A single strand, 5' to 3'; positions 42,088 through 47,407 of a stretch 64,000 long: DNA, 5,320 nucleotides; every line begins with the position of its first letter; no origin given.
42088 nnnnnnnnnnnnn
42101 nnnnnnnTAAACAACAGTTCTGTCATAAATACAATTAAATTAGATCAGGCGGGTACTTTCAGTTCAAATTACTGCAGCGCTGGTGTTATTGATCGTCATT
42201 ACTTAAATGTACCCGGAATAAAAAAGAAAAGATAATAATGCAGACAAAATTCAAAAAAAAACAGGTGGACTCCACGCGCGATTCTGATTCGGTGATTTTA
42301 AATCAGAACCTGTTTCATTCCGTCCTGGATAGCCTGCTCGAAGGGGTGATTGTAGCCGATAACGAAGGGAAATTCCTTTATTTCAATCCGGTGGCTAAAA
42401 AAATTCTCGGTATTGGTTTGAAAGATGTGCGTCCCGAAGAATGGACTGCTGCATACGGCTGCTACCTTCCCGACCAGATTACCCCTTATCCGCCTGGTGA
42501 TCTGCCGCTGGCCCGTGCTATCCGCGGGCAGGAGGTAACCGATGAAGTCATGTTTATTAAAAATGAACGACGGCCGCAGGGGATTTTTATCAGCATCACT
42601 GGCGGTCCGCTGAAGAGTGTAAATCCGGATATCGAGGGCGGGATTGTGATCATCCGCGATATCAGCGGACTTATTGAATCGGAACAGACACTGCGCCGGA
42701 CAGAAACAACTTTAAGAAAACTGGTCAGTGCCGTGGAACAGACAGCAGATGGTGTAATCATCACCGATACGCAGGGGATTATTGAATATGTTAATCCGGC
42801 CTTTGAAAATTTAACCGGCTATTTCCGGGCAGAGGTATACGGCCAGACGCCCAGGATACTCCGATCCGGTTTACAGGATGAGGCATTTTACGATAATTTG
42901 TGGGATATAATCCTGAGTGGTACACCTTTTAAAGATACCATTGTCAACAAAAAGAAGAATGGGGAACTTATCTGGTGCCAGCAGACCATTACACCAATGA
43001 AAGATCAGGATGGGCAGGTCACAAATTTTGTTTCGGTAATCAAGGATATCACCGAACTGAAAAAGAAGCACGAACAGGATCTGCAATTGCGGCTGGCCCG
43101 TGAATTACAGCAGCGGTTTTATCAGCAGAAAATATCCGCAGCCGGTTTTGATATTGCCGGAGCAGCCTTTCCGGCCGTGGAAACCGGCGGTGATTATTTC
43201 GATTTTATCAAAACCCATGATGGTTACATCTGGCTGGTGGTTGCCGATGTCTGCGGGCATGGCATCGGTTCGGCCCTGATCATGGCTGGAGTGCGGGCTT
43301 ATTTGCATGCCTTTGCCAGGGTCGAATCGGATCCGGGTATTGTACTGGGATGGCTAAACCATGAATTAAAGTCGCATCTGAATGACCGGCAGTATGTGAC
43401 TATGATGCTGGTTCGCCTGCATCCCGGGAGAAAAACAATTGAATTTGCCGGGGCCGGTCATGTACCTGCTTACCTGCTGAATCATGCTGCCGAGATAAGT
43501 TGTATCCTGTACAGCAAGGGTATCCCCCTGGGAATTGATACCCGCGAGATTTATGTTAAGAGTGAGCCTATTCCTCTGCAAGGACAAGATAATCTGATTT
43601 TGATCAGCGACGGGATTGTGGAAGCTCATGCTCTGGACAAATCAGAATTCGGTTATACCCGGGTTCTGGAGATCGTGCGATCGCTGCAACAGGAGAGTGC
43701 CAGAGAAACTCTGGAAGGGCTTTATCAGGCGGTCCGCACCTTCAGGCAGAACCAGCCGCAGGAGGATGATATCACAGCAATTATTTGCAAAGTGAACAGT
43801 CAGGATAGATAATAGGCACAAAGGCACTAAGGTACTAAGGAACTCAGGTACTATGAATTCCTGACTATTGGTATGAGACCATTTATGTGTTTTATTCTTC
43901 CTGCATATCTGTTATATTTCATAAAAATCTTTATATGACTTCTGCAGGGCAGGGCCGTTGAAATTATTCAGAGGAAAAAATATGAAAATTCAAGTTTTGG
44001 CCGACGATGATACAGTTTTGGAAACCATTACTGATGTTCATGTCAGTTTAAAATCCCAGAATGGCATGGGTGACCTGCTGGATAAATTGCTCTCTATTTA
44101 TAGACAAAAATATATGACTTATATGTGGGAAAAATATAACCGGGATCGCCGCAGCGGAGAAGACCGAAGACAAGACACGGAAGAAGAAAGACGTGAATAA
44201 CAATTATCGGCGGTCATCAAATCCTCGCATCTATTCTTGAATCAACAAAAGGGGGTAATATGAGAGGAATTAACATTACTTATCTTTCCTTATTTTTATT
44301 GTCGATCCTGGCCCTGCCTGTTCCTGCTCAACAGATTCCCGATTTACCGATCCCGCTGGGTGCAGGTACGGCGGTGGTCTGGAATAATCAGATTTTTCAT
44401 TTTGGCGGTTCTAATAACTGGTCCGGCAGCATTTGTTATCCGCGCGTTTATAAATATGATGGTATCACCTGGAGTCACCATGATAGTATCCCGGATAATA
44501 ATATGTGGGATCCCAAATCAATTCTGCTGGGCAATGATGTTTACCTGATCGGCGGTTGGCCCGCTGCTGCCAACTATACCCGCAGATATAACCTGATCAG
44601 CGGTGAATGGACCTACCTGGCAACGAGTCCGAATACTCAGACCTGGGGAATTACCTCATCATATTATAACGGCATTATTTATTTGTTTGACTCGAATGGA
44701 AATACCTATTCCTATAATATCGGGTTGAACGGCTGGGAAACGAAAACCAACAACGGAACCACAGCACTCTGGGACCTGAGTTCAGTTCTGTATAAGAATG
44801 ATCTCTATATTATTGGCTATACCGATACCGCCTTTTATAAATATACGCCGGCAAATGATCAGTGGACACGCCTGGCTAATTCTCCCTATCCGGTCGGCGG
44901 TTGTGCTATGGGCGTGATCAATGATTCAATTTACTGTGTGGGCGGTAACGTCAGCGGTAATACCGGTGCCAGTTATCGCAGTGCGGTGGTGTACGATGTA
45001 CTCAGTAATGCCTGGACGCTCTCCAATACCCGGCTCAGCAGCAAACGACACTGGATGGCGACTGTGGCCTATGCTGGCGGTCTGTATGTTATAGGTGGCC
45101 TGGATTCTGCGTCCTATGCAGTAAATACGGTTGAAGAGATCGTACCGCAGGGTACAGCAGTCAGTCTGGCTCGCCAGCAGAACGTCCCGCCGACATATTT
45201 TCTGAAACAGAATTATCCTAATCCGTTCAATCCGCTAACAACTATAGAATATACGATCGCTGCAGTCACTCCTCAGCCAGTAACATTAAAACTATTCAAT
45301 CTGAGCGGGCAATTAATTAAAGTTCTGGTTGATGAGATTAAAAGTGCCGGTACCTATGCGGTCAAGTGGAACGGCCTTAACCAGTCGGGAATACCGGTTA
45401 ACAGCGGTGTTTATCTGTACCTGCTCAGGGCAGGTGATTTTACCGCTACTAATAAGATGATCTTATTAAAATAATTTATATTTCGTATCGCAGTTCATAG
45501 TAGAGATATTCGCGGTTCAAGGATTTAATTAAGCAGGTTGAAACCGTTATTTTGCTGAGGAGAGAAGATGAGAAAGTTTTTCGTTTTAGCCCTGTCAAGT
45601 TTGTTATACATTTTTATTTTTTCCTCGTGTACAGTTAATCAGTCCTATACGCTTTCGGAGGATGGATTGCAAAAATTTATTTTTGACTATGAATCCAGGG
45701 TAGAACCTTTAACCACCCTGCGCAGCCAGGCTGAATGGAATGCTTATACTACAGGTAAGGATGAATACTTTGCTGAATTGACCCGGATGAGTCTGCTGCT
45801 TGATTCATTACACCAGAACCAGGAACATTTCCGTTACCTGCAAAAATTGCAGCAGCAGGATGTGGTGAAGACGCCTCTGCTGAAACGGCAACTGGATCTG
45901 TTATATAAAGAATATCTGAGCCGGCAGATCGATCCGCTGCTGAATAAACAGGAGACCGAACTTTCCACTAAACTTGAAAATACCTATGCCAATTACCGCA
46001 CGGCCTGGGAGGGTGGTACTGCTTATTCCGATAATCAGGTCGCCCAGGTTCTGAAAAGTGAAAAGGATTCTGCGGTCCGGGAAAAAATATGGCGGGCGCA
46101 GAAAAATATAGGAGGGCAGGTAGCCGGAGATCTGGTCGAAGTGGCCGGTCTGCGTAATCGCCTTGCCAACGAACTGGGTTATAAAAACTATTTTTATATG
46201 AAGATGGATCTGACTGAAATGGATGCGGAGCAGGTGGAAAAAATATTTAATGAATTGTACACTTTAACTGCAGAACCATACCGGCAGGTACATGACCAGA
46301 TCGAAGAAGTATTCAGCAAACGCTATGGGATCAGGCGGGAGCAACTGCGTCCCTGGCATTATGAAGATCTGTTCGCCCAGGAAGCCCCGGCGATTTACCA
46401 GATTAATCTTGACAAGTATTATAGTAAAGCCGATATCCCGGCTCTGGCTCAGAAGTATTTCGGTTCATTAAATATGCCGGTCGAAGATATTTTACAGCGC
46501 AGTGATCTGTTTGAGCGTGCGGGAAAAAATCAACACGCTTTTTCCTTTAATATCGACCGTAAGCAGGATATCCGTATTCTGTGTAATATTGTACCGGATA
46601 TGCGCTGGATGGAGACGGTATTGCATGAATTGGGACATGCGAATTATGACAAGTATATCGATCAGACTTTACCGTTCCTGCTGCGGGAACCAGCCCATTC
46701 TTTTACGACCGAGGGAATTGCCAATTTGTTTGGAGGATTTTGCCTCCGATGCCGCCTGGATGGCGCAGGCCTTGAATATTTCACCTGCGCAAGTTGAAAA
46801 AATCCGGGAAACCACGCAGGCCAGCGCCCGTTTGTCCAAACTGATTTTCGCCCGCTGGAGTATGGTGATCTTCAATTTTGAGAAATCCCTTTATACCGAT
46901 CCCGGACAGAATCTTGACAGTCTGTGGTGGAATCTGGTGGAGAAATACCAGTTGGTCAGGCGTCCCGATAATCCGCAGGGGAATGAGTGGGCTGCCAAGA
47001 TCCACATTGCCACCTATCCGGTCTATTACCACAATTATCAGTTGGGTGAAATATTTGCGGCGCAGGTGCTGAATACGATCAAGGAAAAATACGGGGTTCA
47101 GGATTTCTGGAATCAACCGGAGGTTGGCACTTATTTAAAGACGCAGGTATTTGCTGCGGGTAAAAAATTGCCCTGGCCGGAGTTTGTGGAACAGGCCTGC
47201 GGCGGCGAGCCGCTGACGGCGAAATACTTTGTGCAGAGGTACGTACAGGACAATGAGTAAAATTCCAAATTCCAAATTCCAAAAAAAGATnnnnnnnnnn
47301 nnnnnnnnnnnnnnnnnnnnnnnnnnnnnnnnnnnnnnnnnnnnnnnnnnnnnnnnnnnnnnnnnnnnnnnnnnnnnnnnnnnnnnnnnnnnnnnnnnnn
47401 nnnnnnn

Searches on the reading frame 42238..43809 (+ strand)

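Call 3: search_protein_families(library=pfam, max_evalue=0.1, proteins=[window:42238-43809:+])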
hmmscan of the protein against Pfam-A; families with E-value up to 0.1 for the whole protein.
window:42238-43809:+ (524 aa): 8 families
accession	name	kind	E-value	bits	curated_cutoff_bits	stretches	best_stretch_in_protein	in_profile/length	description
PF07228.17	SpoIIE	-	2.2e-44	152.1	25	1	328-519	2-191/192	Stage II sporulation protein E (SpoIIE)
PF13426.13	PAS_9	-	6.6e-26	91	27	2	171-273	2-103/103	PAS domain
PF00989.32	PAS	-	1.8e-24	86.4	22.6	2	162-271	3-113/113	PAS fold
PF08448.16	PAS_4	-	2e-18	67.1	23.1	2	166-275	1-109/110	PAS fold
PF13188.13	PAS_8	-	1.1e-15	57.3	21.8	2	164-195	5-36/65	PAS domain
PF08447.18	PAS_3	-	5e-12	46.4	25.6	1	183-268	2-89/89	PAS fold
PF24820.1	Diguanyl_cycl_sensor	-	0.019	15.4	28.1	0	30-70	2-42/109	Diguanylate cyclase-like sensor domain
PF12860.13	PAS_7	-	0.029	14.9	27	0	30-126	1-96/115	PAS fold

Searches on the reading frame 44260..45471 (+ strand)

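Call 57: search_protein_families(library=pfam, max_evalue=0.00001, proteins=[window:44260-45471:+])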
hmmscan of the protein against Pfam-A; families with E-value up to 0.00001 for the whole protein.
window:44260-45471:+ (404 aa): 8 families
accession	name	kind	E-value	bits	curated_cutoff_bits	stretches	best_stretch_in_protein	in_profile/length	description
PF01344.31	Kelch_1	-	2.1e-15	56.3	20.1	0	213-253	3-40/46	Kelch motif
PF25210.1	Kelch_FKB95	-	4.3e-14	53.2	70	1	26-205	26-206/268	FKB95, Kelch-repeats domain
PF24981.1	Beta-prop_ATRN-LZTR1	-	1.2e-12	48.1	50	1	191-283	181-282/289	Attractin/LZTR1 beta-propeller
PF13964.12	Kelch_6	-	1.9e-12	47.2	25.3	0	220-253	10-41/50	Kelch motif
PF24681.1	Kelch_KLHDC2_KLHL20_DRC7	-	7.9e-12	45.4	50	1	88-280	5-221/221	KLHDC2/KLHL20/DRC7 Kelch-repeats domain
PF07646.21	Kelch_2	-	1.2e-08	34.9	21.3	0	212-254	2-43/48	Kelch motif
PF24996.1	NANM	-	2.3e-07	30.5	45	0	192-230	86-125/350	N-acetylneuraminate epimerase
PF13860.13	FlgD_ig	-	7e-06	26.4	27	0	341-385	25-69/79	FlgD Ig-like domain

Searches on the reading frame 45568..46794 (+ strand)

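Call 57: search_protein_families(library=pfam, max_evalue=0.00001, proteins=[window:45568-46794:+])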
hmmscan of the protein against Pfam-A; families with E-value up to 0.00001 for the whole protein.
window:45568-46794:+ (409 aa): 2 families
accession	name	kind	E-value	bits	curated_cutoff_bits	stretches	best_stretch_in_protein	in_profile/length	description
PF01401.24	Peptidase_M2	-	1.2e-16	61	23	1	31-387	4-381/581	Angiotensin-converting enzyme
PF01432.26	Peptidase_M3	-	7.9e-14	52.3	27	1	161-358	1-251/457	Peptidase family M3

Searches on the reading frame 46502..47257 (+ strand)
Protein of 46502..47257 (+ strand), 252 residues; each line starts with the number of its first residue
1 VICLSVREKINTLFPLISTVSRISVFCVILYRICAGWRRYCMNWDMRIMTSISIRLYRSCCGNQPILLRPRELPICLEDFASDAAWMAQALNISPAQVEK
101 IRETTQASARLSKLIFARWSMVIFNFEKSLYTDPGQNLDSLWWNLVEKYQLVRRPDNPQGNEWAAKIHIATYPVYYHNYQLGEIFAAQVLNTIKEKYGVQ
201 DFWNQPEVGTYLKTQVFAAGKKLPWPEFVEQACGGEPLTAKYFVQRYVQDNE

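Call 60: search_protein_families(library=pfam, max_evalue=0.001, proteins=[window:46502-47257:+])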
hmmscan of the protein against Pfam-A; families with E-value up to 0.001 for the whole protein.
window:46502-47257:+ (252 aa): 2 families
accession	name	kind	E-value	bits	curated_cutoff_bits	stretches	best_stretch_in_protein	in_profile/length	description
PF02074.21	Peptidase_M32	-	1.6e-05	24.2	25.1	1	175-245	410-483/489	Carboxypeptidase Taq (M32) metallopeptidase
PF01432.26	Peptidase_M3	-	5.8e-05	23.1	27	1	96-241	307-450/457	Peptidase family M3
